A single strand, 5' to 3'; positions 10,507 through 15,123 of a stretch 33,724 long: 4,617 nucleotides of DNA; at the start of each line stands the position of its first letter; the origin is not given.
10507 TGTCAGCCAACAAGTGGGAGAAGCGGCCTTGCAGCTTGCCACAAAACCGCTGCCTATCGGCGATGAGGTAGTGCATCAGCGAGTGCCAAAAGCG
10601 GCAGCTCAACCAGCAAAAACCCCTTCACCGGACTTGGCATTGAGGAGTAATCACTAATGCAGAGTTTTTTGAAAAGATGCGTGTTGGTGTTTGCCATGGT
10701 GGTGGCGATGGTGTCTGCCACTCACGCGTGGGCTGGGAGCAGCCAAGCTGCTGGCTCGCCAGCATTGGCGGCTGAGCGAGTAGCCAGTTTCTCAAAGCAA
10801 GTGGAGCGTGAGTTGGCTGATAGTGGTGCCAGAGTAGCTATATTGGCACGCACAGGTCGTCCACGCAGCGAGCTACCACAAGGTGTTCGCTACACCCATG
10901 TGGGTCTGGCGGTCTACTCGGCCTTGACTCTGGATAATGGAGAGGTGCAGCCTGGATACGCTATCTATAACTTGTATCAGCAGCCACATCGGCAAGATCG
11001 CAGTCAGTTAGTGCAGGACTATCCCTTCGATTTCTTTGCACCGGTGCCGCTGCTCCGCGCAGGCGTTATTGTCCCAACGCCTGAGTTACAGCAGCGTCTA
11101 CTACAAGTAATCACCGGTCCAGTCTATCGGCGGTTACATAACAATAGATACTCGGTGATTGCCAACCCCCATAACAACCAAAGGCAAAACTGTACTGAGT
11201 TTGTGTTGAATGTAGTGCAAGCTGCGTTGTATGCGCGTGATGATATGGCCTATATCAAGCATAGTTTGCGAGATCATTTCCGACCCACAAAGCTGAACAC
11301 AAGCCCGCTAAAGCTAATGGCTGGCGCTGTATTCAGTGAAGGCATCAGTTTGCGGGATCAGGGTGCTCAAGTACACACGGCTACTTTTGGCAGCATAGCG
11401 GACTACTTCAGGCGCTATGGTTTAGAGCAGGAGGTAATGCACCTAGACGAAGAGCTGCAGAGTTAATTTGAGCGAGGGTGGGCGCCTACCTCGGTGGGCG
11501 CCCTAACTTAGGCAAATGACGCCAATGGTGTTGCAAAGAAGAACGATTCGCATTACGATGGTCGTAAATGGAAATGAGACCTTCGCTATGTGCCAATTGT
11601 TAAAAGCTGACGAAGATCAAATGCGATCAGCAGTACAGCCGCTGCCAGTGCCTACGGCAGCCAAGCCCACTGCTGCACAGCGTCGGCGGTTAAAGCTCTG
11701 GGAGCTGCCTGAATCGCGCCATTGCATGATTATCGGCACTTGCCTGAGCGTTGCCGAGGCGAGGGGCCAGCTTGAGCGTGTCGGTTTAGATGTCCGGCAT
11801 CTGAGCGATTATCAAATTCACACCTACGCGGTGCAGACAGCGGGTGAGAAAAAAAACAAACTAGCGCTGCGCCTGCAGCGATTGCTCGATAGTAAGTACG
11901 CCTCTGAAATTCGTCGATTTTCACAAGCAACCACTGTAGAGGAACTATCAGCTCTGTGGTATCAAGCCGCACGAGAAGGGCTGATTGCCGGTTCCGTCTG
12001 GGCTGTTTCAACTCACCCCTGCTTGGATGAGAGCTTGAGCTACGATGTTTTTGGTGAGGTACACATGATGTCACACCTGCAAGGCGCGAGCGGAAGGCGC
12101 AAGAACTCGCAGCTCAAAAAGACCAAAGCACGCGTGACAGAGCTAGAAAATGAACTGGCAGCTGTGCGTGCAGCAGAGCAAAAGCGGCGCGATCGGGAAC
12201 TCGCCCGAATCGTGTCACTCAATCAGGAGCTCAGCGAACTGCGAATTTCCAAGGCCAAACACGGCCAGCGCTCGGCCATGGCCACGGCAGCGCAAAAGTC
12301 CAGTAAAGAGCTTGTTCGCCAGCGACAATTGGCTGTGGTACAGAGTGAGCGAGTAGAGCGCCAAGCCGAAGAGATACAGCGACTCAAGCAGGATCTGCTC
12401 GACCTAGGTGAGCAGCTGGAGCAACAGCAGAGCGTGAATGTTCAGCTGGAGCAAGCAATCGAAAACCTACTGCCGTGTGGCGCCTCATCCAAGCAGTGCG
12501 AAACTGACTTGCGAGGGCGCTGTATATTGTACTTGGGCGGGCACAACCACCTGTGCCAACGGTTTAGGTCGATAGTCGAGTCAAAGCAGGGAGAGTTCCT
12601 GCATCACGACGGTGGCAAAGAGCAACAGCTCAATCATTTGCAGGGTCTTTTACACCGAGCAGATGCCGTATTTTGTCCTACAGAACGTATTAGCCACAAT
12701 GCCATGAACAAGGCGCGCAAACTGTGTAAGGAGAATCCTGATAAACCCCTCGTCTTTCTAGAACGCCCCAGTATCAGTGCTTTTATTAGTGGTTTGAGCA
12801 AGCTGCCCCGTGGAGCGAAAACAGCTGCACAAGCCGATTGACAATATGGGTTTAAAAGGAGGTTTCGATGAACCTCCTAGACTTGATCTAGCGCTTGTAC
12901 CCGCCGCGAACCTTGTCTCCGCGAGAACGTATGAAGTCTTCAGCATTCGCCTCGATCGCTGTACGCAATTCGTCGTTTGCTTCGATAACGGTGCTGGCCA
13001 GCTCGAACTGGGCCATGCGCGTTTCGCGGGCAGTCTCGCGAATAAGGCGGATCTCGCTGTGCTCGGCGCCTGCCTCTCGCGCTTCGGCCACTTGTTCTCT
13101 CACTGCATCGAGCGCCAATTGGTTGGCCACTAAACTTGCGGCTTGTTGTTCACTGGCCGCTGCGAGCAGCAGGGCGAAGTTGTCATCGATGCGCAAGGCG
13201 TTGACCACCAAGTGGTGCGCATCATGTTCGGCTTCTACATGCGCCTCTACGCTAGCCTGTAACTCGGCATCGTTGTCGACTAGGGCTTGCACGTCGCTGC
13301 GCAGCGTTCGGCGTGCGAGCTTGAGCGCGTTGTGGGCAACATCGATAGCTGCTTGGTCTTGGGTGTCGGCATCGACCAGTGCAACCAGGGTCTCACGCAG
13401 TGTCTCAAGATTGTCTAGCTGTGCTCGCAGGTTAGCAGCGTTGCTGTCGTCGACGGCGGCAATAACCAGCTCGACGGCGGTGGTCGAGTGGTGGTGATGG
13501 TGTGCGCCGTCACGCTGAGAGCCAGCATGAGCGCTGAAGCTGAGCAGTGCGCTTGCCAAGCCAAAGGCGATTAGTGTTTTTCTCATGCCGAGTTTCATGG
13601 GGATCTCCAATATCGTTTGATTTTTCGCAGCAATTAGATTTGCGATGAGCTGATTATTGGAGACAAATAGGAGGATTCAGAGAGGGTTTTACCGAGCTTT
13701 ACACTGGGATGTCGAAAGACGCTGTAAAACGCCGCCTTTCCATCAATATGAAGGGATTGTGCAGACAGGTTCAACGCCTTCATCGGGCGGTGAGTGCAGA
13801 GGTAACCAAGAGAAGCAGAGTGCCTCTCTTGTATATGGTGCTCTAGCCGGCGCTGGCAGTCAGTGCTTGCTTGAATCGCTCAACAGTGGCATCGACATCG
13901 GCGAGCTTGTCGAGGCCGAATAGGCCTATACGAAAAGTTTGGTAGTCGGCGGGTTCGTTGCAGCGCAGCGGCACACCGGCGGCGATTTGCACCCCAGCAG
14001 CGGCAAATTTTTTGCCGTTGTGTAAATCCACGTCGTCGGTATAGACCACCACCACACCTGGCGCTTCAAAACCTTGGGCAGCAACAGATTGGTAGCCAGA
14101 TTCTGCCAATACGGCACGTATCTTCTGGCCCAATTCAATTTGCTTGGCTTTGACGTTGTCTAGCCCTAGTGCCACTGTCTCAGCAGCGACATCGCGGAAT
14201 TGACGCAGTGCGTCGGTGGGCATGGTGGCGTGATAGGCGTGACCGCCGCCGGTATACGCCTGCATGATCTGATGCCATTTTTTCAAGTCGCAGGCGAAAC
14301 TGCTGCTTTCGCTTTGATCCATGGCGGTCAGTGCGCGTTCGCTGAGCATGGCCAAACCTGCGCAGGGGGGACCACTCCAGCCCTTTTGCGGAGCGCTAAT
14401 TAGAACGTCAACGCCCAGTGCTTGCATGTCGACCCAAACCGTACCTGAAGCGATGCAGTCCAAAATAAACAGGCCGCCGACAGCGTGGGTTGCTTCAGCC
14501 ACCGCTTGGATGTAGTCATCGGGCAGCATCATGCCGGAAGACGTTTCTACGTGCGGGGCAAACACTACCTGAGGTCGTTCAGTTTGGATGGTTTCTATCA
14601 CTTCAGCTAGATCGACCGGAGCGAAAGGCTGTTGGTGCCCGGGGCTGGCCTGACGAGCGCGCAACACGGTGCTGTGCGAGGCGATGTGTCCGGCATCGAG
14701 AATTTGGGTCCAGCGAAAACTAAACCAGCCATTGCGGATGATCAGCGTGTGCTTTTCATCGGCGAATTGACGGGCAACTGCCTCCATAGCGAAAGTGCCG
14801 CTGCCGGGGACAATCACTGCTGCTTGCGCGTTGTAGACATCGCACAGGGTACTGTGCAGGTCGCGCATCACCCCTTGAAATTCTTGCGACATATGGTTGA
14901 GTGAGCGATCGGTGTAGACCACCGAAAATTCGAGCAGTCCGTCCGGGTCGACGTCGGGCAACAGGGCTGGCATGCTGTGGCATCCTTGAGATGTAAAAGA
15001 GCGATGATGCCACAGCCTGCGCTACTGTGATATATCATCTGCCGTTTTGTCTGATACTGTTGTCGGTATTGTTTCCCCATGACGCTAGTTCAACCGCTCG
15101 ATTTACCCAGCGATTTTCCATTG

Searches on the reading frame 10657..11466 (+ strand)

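Call 48: search_protein_families(library=pfam, proteins=[window:10657-11466:+], max_evalue=0.00001)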
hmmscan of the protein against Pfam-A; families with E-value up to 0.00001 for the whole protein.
window:10657-11466:+ (269 aa): 1 family
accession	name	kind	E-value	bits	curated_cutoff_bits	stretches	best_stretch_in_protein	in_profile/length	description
PF09916.15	DUF2145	-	5.9e-51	173.3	25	1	52-250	1-199/200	Uncharacterized protein conserved in bacteria (DUF2145)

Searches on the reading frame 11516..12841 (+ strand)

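Call 48: search_protein_families(library=pfam, proteins=[window:11516-12841:+], max_evalue=0.00001)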
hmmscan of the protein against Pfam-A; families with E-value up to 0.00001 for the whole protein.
window:11516-12841:+ (441 aa): 1 family
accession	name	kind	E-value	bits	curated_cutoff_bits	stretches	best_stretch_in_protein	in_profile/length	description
PF10087.14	DUF2325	-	5.9e-21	74.9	33.6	1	336-429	1-93/94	Uncharacterized protein conserved in bacteria (DUF2325)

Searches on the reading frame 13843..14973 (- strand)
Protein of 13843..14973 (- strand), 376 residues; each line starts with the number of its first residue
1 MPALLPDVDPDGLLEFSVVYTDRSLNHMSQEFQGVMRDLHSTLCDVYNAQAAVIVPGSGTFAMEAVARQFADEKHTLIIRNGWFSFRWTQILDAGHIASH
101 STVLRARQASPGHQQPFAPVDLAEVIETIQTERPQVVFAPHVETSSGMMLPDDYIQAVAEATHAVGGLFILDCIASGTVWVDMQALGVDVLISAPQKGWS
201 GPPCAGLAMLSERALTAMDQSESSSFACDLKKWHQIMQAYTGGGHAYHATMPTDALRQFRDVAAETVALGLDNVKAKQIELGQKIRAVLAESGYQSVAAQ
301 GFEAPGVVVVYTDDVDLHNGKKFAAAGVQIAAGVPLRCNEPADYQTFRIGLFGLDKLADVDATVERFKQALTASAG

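Call 48: search_protein_families(library=pfam, proteins=[window:13843-14973:-], max_evalue=0.00001)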
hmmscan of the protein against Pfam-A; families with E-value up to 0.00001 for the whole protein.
window:13843-14973:- (376 aa): 1 family
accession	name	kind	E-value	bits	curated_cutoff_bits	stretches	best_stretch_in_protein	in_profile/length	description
PF00266.25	Aminotran_5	-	8.1e-16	58.4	21.5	1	22-341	31-344/371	Aminotransferase class-V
